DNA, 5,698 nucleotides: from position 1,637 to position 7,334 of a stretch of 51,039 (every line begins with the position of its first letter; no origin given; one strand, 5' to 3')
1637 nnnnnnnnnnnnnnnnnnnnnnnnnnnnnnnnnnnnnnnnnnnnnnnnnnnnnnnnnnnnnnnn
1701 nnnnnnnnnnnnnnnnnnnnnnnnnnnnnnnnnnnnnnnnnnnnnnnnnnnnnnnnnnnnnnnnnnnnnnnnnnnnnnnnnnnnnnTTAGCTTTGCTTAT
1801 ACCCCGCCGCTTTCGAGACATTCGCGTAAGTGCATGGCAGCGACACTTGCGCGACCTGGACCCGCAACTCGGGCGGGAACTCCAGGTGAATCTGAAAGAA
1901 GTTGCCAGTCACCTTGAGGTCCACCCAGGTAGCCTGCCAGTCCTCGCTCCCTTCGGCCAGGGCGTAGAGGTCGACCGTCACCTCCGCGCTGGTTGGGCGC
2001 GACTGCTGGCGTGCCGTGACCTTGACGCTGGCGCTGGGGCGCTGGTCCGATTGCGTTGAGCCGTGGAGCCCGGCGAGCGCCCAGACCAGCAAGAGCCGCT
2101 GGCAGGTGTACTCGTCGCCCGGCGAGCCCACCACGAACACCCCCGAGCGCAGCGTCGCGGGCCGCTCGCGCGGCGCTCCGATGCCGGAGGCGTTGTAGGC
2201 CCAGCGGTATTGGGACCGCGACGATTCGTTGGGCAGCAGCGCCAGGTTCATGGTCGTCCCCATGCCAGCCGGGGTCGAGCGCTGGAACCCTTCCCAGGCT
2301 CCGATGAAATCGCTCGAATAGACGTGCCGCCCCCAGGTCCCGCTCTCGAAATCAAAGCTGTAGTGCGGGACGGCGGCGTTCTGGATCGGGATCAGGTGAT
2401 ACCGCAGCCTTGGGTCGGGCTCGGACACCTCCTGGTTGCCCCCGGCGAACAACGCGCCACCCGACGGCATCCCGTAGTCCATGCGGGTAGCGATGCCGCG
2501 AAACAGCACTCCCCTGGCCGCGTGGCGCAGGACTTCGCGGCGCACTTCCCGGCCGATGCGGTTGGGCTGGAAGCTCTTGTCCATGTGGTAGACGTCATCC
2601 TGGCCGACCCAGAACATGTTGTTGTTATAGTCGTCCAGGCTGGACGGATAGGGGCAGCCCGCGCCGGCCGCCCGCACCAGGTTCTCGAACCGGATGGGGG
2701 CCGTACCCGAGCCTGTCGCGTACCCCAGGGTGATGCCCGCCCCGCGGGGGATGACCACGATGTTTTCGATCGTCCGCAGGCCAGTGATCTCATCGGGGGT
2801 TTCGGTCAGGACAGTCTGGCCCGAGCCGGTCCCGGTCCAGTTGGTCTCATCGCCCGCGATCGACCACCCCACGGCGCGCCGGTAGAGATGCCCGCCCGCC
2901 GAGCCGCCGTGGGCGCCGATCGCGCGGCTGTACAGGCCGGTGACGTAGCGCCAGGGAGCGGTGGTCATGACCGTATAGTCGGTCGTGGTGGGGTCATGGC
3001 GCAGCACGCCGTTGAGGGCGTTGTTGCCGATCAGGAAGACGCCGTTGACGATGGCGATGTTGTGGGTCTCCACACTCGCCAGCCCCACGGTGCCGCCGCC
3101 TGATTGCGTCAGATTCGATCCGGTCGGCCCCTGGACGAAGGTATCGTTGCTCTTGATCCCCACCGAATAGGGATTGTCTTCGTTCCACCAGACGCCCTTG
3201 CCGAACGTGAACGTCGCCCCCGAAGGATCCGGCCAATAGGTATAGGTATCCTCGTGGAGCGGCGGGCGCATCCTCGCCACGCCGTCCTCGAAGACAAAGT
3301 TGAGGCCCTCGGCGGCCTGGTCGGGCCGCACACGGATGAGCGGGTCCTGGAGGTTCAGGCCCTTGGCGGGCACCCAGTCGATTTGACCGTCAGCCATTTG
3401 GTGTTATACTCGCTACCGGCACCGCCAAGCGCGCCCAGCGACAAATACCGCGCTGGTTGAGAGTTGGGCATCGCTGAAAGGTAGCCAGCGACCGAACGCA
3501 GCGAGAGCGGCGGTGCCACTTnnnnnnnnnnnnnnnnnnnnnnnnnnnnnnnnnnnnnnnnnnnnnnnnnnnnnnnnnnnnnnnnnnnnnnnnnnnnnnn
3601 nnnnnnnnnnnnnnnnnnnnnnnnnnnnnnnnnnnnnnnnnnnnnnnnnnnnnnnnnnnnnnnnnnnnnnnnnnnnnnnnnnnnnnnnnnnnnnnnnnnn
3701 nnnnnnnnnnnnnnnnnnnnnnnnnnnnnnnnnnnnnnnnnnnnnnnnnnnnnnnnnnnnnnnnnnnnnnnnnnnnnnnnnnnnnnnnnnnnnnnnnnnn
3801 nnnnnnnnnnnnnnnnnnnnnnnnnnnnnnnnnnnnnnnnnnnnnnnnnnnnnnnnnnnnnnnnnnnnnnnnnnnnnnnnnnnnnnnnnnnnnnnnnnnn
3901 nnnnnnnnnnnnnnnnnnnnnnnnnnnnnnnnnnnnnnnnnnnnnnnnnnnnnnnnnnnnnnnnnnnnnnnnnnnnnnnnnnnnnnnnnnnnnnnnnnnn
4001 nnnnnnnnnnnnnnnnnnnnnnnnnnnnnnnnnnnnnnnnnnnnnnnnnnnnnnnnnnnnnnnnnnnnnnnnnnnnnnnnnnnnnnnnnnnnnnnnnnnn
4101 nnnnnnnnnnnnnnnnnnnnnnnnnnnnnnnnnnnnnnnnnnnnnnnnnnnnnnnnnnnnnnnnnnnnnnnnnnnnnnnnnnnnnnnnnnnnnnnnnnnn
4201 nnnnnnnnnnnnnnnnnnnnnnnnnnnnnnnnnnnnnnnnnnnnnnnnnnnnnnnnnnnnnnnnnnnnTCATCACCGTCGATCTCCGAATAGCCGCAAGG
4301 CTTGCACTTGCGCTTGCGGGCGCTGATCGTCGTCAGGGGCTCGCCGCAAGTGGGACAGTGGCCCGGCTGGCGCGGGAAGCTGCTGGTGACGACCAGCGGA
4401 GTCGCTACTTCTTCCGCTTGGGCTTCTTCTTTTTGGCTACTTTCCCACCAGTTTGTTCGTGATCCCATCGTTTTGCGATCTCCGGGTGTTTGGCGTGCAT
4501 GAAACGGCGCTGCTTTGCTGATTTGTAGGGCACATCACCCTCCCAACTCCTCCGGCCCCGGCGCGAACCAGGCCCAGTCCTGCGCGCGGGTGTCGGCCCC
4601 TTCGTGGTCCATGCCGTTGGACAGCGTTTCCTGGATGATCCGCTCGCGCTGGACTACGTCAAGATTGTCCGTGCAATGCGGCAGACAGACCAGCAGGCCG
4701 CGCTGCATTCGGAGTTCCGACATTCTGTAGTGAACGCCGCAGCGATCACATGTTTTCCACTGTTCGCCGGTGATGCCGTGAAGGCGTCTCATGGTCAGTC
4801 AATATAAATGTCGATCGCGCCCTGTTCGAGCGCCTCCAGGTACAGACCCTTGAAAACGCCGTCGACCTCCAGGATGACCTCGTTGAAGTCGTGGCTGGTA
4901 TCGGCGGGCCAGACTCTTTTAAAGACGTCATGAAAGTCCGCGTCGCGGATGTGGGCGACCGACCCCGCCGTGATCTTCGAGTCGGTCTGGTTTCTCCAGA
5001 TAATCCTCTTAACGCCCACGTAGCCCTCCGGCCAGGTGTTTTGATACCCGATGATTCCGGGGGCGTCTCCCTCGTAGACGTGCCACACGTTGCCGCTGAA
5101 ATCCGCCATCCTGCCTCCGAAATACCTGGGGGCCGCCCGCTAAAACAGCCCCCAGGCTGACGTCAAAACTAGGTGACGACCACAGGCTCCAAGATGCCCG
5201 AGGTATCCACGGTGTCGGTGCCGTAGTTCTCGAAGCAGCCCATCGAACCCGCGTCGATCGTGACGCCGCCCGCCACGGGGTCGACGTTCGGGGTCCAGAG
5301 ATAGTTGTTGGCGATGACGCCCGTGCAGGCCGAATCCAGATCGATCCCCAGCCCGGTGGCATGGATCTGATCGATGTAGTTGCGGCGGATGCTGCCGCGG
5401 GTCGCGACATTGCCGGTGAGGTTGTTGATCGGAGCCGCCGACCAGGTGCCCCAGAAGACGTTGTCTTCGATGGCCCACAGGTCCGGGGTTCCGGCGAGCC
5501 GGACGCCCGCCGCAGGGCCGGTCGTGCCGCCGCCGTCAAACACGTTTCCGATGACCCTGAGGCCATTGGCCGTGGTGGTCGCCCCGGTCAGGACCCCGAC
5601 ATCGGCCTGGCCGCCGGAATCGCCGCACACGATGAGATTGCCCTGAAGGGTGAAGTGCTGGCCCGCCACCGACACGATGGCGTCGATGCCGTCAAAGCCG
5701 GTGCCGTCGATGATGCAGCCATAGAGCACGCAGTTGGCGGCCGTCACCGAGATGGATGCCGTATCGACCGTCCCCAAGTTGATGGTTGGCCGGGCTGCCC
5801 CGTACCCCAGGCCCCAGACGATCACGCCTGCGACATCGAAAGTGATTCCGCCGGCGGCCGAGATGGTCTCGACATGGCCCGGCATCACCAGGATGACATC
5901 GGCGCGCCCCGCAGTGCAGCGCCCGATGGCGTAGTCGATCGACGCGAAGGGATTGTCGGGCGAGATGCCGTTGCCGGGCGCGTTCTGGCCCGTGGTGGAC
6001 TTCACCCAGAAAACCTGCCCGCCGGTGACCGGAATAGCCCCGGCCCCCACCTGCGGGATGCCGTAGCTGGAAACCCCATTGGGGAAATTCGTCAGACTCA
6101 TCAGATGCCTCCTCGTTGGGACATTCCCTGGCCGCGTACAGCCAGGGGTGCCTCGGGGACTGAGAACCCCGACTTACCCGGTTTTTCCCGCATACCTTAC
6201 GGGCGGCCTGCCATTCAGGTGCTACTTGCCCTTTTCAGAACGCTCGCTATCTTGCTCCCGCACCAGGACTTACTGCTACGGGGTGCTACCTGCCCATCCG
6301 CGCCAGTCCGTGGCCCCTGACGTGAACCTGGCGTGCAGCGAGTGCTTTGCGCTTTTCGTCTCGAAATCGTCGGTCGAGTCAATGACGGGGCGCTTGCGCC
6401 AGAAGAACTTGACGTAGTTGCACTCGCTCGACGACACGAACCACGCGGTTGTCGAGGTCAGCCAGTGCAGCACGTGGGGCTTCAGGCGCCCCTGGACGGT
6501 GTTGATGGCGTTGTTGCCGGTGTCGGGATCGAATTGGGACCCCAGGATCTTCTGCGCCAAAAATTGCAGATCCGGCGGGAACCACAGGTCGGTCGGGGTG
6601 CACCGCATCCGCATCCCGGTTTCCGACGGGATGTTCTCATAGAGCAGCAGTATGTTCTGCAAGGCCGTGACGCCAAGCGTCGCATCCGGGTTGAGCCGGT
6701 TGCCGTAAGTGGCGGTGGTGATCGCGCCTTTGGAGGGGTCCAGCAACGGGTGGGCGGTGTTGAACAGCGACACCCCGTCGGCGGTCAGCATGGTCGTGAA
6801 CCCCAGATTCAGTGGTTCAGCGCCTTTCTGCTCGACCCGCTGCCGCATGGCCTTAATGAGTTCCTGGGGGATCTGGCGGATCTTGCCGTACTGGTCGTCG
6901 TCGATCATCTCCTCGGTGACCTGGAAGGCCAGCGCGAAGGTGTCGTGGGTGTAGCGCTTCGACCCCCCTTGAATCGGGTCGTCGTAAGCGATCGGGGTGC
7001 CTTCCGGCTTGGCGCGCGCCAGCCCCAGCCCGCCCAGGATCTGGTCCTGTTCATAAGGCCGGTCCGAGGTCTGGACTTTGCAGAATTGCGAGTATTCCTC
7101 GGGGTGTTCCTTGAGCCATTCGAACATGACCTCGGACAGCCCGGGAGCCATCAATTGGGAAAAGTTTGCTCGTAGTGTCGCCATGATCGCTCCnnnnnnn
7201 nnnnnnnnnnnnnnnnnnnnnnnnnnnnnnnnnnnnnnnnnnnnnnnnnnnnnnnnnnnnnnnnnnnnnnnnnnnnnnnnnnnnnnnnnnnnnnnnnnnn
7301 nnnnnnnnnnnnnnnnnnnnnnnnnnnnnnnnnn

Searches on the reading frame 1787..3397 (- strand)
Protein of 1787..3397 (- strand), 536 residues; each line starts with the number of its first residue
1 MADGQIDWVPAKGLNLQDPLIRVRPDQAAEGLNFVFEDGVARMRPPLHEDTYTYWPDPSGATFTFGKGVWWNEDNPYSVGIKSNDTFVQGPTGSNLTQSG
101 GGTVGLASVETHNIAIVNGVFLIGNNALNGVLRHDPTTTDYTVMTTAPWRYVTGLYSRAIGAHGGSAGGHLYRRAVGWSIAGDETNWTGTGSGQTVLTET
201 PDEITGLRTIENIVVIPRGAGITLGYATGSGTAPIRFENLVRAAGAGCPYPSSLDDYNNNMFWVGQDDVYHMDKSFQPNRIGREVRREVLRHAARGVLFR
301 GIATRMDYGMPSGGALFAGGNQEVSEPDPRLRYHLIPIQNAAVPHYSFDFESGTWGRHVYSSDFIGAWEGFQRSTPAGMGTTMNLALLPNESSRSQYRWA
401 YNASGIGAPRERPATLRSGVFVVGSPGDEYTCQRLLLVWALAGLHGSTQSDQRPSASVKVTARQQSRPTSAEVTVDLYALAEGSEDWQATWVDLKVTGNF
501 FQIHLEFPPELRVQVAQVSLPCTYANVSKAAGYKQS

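Call 9: search_protein_families(library=pfam, proteins=[window:1787-3397:-], max_evalue=0.01)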
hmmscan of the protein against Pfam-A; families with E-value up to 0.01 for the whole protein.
window:1787-3397:- (536 aa): 0 families

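Call 11: search_protein_families(library=phrogs, proteins=[window:1787-3397:-], max_evalue=0.01)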
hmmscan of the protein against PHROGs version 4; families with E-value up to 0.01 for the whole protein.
window:1787-3397:- (536 aa): 2 families
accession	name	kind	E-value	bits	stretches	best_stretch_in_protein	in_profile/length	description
phrog_3287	-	head and packaging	1.6e-06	28.3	1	123-275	118-279/524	virion structural protein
phrog_578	-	connector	0.0004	20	1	177-281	164-269/486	head closure Hc3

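Call 97: search_protein_families(library=ncbifam, proteins=[window:1787-3397:-], max_evalue=0.1)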
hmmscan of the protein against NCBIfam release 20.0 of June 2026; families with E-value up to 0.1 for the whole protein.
window:1787-3397:- (536 aa): 0 families

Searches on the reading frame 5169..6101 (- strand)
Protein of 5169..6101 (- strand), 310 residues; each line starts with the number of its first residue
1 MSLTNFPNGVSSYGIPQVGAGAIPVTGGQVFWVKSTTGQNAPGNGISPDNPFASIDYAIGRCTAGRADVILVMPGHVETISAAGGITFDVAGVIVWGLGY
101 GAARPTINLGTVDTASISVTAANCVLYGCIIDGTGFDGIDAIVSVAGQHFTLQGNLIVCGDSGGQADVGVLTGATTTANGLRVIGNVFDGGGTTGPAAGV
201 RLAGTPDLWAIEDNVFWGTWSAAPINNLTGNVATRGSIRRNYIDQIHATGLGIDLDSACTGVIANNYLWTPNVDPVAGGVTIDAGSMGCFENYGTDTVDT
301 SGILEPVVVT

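Call 9: search_protein_families(library=pfam, proteins=[window:5169-6101:-], max_evalue=0.01)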
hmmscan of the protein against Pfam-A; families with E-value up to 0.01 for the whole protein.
window:5169-6101:- (310 aa): 0 families

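Call 11: search_protein_families(library=phrogs, proteins=[window:5169-6101:-], max_evalue=0.01)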
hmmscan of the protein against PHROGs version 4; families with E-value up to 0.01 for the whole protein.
window:5169-6101:- (310 aa): 0 families

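Call 52: search_protein_families(library=pfam, proteins=[window:5169-6101:-], max_evalue=10)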
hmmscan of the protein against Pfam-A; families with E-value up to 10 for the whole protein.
window:5169-6101:- (310 aa): 0 families

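Call 60: search_solved_structures(query=A3, max_evalue=1)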
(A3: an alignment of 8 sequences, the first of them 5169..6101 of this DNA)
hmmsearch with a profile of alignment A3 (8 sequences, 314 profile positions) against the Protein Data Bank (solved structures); distinct sequences matched with E-value up to 1: 3.
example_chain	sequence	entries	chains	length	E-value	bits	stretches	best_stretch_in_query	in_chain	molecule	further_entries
8b2n_B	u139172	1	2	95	0.5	12.9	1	244-299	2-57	Tannerella forsythia potempin A (PotA)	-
8b2m_A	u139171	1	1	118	0.61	12.7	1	244-299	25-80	Tannerella forsythia Potempin A (PotA)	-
8b2q_I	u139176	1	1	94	0.77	12.3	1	245-299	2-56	Tannerella forsythia potempin A (PotA)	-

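Call 97: search_protein_families(library=ncbifam, proteins=[window:5169-6101:-], max_evalue=0.1)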
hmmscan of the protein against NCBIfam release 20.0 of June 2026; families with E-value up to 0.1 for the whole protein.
window:5169-6101:- (310 aa): 0 families

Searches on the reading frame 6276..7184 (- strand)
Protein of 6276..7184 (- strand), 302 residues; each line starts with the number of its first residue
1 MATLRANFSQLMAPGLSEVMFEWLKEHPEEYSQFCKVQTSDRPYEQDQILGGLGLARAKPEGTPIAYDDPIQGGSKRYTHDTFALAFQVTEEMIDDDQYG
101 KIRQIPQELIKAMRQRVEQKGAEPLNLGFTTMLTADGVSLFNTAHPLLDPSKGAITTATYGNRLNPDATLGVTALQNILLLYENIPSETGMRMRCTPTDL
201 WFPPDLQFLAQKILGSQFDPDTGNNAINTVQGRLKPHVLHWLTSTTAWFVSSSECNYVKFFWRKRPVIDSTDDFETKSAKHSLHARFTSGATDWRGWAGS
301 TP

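Call 9: search_protein_families(library=pfam, proteins=[window:6276-7184:-], max_evalue=0.01)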
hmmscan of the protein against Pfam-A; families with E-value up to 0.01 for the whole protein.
window:6276-7184:- (302 aa): 2 families
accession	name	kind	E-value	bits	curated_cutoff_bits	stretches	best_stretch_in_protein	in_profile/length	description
PF25209.1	Phage_capsid_4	-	1.2e-16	62.2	27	1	8-298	11-260/262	Phage capsid protein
PF10124.15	Mu-like_gpT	-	3.3e-10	40.2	20.1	1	81-157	70-145/289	Mu-like prophage major head subunit gpT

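Call 71: search_dna_similar(query=window:6276-7184:-, collection=phages, mode=protein, max_rows=15, max_evalue=0.001)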
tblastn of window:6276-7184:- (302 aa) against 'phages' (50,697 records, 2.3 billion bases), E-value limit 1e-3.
Records with a match: 25; places in all: 25; records where one place covers at least 80% of the query: 22.
Best place of each record, by identity: <60% 25.
By first word of the organism name: Caudoviricetes 7; Caulobacter 4; Roseobacter 2; Planktothrix 2; Pelagibacter 2; Bacteriophage 2; Bacillus 1; Phage 1; Alcaligenes 1; Synechococcus 1; and 2 more.
By host as written in the record: - 9; Caulobacter vibrioides CB15 3; Roseobacter sp. FZCC0083 2; Candidatus Pelagibacter sp. HTCC1062 2; Bacillus sp. (in: Bacteria) 1; Gammaproteobacteria 1; Alcaligenes faecalis 10106 1; Synechococcus sp. 1; and 5 more.
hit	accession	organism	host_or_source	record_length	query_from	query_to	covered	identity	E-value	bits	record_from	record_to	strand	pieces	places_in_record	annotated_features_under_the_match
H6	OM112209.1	Bacillus phage PK1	Bacillus sp. (in: Bacteria)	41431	1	300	99%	34.4%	3e-51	186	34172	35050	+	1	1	major head subunit family protein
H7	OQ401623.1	Roseobacter phage CRP-901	Roseobacter sp. FZCC0083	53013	1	300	99%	33.4%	1e-43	164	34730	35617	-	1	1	putative head protein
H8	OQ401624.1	Roseobacter phage CRP-902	Roseobacter sp. FZCC0083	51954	1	300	99%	33.1%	3e-42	160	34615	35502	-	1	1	major head subunit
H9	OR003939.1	Phage DSL-LC04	Gammaproteobacteria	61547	1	300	99%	31.5%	2e-36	143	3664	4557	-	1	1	major capsid protein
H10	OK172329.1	Alcaligenes phage vB_Af_QDWS535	Alcaligenes faecalis 10106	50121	6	300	98%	31.9%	3e-36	143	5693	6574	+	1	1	hypothetical protein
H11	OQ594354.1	Synechococcus phage MinM2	Synechococcus sp.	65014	2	300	99%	30.6%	1e-36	144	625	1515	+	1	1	hypothetical protein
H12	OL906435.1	Planktothrix phage Pag-Yong1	Planktothrix agardhii FACHB-1261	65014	2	300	99%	30.6%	1e-36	144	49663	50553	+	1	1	major capsid protein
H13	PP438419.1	Planktothrix phage Pra-JY27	Planktothricoides raciborskii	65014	2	300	99%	30.6%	1e-36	144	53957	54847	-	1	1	hypothetical protein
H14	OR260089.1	Caulobacter phage GB2A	Caulobacter vibrioides CB15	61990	7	300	97%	30.6%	3e-28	120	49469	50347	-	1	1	hypothetical protein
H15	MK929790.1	Caulobacter phage RW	Caulobacter vibrioides CB15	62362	7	300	97%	30.6%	3e-28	120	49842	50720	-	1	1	hypothetical protein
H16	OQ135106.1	Caulobacter phage RLK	Caulobacter vibrioides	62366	7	300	97%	30.6%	3e-28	120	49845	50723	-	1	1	RLK_gp086c: hypothetical protein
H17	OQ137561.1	Caulobacter phage KcrB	Caulobacter vibrioides CB15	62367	7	300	97%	30.6%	3e-28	120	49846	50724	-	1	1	KcrB_gp086c: hypothetical protein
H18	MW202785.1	Caudoviricetes sp.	Manatee Spring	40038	6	300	98%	30.5%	3e-37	146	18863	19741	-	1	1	major capsid protein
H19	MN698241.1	Pelagibacter phage HTVC027P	Candidatus Pelagibacter sp. HTCC1062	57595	1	296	98%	29.8%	1e-35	141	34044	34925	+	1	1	capsid protein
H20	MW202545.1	Caudoviricetes sp.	Manatee Spring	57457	7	300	97%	29.9%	2e-28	120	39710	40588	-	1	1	major capsid protein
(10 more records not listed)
